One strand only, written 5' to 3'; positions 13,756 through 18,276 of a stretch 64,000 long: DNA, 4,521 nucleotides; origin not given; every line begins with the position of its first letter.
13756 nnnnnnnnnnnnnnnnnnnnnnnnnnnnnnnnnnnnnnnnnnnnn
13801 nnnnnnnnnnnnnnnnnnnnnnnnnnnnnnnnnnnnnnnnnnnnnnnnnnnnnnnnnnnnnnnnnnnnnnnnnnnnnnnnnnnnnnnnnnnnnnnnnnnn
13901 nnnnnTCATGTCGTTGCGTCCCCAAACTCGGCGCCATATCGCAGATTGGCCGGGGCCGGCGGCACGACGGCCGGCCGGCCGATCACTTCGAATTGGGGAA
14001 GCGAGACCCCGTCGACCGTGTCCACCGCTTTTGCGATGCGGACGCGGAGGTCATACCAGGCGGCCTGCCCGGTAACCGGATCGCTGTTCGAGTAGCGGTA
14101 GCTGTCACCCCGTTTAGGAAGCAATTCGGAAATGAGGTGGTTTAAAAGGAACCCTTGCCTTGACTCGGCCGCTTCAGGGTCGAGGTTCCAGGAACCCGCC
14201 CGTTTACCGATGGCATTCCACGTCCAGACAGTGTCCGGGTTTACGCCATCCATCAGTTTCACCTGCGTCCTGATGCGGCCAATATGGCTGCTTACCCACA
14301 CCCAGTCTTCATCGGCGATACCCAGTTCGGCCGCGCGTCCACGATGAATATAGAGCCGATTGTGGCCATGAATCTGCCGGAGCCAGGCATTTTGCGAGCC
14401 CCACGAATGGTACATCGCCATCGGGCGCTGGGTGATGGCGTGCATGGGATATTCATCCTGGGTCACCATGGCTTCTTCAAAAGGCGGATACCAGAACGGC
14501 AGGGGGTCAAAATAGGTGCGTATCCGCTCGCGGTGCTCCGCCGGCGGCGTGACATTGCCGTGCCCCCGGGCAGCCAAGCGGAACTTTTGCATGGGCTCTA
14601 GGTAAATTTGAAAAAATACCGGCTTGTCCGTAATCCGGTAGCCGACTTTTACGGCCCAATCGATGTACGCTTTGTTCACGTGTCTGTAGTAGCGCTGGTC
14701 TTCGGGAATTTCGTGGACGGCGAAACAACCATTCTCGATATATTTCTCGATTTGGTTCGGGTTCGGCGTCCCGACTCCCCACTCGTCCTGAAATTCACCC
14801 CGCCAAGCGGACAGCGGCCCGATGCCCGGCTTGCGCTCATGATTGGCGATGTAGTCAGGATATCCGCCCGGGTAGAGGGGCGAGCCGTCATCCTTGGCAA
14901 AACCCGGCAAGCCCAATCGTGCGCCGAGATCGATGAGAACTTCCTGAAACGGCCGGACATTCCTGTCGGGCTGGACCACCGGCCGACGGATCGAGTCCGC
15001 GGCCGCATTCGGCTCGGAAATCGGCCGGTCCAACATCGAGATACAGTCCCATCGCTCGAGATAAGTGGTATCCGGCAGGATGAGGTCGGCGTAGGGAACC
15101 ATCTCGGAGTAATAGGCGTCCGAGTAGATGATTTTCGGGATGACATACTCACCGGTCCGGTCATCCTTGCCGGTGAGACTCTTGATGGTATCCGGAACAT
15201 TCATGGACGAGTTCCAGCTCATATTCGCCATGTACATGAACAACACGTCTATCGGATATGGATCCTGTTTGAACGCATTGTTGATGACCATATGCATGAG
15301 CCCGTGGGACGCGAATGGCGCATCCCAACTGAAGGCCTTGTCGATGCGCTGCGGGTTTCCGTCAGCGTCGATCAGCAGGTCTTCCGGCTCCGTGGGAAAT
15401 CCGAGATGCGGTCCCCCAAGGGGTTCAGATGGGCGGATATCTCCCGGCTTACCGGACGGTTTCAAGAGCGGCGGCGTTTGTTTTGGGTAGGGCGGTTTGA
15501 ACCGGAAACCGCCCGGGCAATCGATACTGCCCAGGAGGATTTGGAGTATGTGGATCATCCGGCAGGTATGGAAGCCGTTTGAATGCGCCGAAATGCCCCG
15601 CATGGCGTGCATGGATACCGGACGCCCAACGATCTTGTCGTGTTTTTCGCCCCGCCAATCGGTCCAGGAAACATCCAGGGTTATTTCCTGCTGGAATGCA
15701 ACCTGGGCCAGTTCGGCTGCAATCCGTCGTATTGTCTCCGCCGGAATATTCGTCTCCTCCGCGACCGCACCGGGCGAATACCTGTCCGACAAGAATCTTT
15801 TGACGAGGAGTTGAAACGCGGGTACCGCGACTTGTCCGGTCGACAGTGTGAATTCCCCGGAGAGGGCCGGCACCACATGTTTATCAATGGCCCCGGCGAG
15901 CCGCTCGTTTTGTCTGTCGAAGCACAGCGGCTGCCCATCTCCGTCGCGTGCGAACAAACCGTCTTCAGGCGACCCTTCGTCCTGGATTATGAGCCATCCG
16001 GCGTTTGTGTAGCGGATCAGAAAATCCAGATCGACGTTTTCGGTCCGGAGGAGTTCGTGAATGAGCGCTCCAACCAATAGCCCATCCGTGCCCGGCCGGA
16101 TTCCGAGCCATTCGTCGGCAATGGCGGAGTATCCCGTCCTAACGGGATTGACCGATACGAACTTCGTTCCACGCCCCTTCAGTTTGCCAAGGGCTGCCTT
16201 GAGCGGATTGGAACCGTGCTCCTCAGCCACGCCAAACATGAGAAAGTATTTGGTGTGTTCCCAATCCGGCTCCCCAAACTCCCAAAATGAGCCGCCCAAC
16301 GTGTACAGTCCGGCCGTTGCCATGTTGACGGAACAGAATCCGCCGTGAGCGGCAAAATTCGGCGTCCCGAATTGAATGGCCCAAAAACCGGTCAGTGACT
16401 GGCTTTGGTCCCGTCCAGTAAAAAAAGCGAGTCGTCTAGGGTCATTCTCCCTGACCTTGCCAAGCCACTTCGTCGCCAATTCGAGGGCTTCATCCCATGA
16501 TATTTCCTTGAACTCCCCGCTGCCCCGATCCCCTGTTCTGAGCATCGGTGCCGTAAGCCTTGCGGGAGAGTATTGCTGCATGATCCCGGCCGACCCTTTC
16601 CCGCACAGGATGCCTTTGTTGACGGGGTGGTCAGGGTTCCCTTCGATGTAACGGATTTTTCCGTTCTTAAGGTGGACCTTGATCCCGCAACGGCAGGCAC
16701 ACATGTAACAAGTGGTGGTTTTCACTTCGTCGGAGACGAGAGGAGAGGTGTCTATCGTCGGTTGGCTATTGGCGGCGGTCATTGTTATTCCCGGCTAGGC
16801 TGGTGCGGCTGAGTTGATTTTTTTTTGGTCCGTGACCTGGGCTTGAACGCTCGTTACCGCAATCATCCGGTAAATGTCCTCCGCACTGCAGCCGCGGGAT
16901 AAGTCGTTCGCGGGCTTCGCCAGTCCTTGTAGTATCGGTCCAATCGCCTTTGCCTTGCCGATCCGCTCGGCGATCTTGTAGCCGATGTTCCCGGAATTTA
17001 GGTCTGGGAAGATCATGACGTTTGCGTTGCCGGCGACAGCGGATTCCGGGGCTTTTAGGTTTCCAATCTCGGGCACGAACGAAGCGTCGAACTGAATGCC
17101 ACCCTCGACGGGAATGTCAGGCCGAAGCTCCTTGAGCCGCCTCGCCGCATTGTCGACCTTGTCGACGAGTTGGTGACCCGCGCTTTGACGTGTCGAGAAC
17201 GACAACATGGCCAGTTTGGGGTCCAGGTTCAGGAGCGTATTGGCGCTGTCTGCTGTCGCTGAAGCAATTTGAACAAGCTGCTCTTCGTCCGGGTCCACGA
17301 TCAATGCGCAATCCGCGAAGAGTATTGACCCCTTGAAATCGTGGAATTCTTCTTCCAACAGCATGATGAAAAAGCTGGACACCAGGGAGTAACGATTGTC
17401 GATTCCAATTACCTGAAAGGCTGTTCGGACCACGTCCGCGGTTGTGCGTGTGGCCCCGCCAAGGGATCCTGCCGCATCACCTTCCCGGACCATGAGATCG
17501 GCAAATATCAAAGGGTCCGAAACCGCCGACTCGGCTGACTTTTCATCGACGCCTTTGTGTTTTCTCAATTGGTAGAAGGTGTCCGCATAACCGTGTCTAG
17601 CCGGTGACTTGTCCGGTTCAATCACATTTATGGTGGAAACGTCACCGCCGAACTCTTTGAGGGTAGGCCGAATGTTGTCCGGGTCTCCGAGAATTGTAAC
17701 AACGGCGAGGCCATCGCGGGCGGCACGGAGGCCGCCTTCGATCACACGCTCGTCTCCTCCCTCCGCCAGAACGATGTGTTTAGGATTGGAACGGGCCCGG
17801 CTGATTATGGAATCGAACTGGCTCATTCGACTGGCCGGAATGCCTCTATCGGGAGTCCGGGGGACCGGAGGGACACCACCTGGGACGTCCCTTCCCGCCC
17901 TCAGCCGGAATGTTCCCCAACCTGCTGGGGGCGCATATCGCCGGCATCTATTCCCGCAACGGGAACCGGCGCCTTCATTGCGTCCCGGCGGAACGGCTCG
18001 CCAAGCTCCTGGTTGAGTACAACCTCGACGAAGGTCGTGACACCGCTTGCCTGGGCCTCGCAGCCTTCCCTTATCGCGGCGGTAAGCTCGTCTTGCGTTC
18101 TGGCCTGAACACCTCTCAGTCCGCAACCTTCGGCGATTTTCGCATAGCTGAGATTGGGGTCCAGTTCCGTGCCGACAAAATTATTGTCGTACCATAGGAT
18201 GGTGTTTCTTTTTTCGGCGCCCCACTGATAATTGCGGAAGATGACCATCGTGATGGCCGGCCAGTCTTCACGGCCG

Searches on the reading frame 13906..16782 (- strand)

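Call 51: search_protein_families(library=pfam, proteins=[window:13906-16782:-], max_evalue=0.001)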
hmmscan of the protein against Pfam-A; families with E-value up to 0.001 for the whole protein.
window:13906-16782:- (958 aa): 3 families
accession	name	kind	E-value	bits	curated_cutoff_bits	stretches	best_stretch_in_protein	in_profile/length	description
PF00384.28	Molybdopterin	-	5e-23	82.1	24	1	75-611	1-342/353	Molybdopterin oxidoreductase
PF04879.21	Molybdop_Fe4S4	-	2.7e-17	62.9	22.7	1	20-71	3-54/55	Molybdopterin oxidoreductase Fe4S4 domain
PF01568.27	Molydop_binding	-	4.8e-13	49.6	26.8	1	781-863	2-87/110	Molydopterin dinucleotide binding domain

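Call 99: search_protein_families(library=ncbifam, proteins=[window:13906-16782:-], max_evalue=0.00001)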
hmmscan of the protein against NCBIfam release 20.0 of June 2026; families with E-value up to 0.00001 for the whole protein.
window:13906-16782:- (958 aa): 22 families
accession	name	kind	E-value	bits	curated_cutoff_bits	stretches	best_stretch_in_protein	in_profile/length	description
NF012032.0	PRK15488.1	equivalog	8.9e-66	222.4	694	2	22-260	45-282/759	thiosulfate reductase PhsA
TIGR02166.1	dmsA_ynfE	subfamily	2.8e-41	141.4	777.7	1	18-259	42-299/794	DMSO/selenate family reductase complex A subunit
TIGR01591.1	Fdh-alpha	equivalog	6.9e-39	133.5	666.25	2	23-256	1-235/672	formate dehydrogenase subunit alpha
TIGR01553.1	formate-DH-alph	equivalog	7.7e-35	119.9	814.2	2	15-113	39-142/1009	formate dehydrogenase-N subunit alpha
TIGR03479.1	DMSO_red_II_alp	subfamily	7.7e-34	116.9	984.75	2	21-362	59-425/913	molybdopterin-dependent oxidoreductase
NF041783.2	mnquin_red_QrcB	equivalog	1e-32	113.2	440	1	20-248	52-281/695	menaquinone reductase molybdopterin-binding-like subunit QrcB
NF041714.1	arsenate_red_ArrA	equivalog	2.2e-28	98.9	1600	1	18-245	48-282/848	arsenate respiratory reductase molybdopterin-containing subunit ArrA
NF011567.1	PRK14991.1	equivalog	3.3e-28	98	1750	1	130-360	237-495/1022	tetrathionate reductase subunit TtrA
NF041513.1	formate_DH_Act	exception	6.2e-27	93.8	1400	2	16-112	38-132/1067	formate dehydrogenase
NF047855.1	AssmNtatRedNasC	equivalog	8.9e-25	87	1100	1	17-260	17-264/708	assimilatory nitrate reductase catalytic subunit NasC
TIGR00509.1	bisC_fam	subfamily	2.7e-24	85.5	1017.55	2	195-260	194-260/772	molybdopterin guanine dinucleotide-containing S/N-oxide reductase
NF010055.0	PRK13532.1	equivalog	2.7e-23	82.2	904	1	22-260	44-292/830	nitrate reductase catalytic subunit NapA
NF011566.1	PRK14990.1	exception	3e-22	78.5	1600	1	20-259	58-319/814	dimethylsulfoxide reductase subunit A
TIGR01706.1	NAPA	equivalog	9.2e-22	77.1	930.55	1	22-260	44-292/830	periplasmic nitrate reductase subunit alpha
NF041884.1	selenate_YnfF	exception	1.2e-21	76.3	1650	1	11-259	37-299/798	selenate/tellurate reductase subunit YnfF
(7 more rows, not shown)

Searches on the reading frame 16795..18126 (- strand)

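Call 51: search_protein_families(library=pfam, proteins=[window:16795-18126:-], max_evalue=0.001)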
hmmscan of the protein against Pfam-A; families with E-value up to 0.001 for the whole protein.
window:16795-18126:- (443 aa): 1 family
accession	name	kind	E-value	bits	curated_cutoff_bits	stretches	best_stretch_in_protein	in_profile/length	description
PF01515.24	PTA_PTB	-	2.6e-104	349.5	24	1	105-425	4-318/319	Phosphate acetyl/butaryl transferase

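Call 99: search_protein_families(library=ncbifam, proteins=[window:16795-18126:-], max_evalue=0.00001)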
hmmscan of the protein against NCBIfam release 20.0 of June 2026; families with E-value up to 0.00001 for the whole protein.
window:16795-18126:- (443 aa): 10 families
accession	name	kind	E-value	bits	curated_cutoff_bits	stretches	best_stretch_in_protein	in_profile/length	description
NF007233.1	PRK09653.1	subfamily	1.2e-108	363.4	310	1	104-429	2-319/319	phosphotransacetylase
NF004167.0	PRK05632.1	equivalog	3.9e-105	353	418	1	106-432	388-706/708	phosphate acetyltransferase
TIGR00651.1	pta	equivalog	5.3e-100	334.8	311.2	1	118-425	1-303/304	phosphate acetyltransferase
NF009501.0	PRK12861.1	subfamily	3.2e-33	114.8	1178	1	115-430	448-761/764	NADP-dependent malic enzyme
NF004472.0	PRK05805.1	subfamily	9.9e-17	60.9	399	1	261-430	130-299/302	phosphate butyryltransferase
TIGR02706.1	P_butyryltrans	equivalog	5.1e-16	58.7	410.5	1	262-428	127-293/294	phosphate butyryltransferase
NF008852.0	PRK11890.1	subfamily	2.4e-15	56.4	413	1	249-435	127-309/315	phosphate acetyltransferase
NF006045.0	PRK08190.1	subfamily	2.8e-15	56.1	282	1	264-417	292-445/467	bifunctional enoyl-CoA hydratase/phosphate acetyltransferase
NF005837.0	PRK07742.1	equivalog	1.4e-12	47.5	409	1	260-427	128-295/299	phosphate butyryltransferase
TIGR02709.1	branched_ptb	equivalog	7e-06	25.8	475.15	1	267-420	112-263/271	branched-chain phosphotransacylase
